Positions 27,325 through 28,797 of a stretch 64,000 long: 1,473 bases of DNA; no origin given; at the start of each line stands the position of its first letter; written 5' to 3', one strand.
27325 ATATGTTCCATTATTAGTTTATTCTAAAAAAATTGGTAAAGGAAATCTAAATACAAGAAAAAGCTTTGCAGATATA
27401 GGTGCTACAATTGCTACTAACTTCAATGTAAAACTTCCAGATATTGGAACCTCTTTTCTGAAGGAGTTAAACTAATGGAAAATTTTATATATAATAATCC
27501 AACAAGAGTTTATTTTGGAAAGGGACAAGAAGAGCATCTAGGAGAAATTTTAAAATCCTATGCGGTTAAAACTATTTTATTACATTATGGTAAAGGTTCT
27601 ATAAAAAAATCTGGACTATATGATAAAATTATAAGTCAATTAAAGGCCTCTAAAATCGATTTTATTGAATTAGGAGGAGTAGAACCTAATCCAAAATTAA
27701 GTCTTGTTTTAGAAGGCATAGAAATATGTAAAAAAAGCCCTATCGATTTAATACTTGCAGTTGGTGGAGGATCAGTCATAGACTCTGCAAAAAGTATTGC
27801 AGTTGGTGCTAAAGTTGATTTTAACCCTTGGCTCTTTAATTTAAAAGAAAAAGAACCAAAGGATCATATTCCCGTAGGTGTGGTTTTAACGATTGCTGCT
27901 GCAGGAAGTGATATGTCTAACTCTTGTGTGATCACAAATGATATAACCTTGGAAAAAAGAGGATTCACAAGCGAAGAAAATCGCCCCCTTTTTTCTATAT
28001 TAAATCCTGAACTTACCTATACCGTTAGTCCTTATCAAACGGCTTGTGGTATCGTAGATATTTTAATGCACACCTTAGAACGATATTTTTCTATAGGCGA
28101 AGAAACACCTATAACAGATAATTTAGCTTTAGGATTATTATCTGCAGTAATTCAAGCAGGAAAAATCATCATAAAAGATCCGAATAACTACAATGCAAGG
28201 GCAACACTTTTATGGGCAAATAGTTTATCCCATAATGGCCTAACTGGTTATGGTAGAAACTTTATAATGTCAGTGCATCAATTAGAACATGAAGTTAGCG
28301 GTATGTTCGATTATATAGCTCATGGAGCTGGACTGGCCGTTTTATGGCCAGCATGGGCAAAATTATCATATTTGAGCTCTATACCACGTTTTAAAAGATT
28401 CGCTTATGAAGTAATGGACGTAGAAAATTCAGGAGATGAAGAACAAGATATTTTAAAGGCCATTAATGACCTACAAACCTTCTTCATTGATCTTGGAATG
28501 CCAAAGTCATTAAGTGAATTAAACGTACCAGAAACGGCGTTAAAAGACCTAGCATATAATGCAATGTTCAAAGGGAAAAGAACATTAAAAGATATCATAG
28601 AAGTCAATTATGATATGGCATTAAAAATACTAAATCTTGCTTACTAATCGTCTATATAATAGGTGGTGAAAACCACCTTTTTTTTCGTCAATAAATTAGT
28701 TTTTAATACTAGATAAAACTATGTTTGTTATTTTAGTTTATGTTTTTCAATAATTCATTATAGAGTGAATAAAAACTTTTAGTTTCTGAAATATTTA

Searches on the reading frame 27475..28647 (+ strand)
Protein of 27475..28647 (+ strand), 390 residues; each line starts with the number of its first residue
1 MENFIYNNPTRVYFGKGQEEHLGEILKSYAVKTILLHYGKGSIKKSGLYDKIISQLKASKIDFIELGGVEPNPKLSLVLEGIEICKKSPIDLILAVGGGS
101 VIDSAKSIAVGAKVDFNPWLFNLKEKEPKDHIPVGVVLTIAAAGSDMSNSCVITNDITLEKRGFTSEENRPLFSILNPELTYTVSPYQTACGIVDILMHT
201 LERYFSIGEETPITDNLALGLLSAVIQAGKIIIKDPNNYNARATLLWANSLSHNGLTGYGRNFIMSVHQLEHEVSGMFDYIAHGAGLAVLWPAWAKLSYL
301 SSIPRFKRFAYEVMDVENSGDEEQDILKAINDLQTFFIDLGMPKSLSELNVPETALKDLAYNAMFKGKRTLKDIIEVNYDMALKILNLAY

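Call 36: search_protein_families(library=pfam, proteins=[window:27475-28647:+], max_evalue=0.00001)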
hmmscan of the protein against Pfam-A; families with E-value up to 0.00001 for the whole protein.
window:27475-28647:+ (390 aa): 3 families
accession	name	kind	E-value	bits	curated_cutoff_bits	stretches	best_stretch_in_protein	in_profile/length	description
PF00465.25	Fe-ADH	-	3e-42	144.5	31.3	1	9-178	1-168/168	Iron-containing alcohol dehydrogenase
PF25137.1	ADH_Fe_C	-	1.2e-27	97.3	27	1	189-388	1-192/194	Fe-containing alcohol dehydrogenase family, C-terminal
PF13685.12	Fe-ADH_2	-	6.3e-08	33.2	28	1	14-114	2-99/149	Iron-containing alcohol dehydrogenase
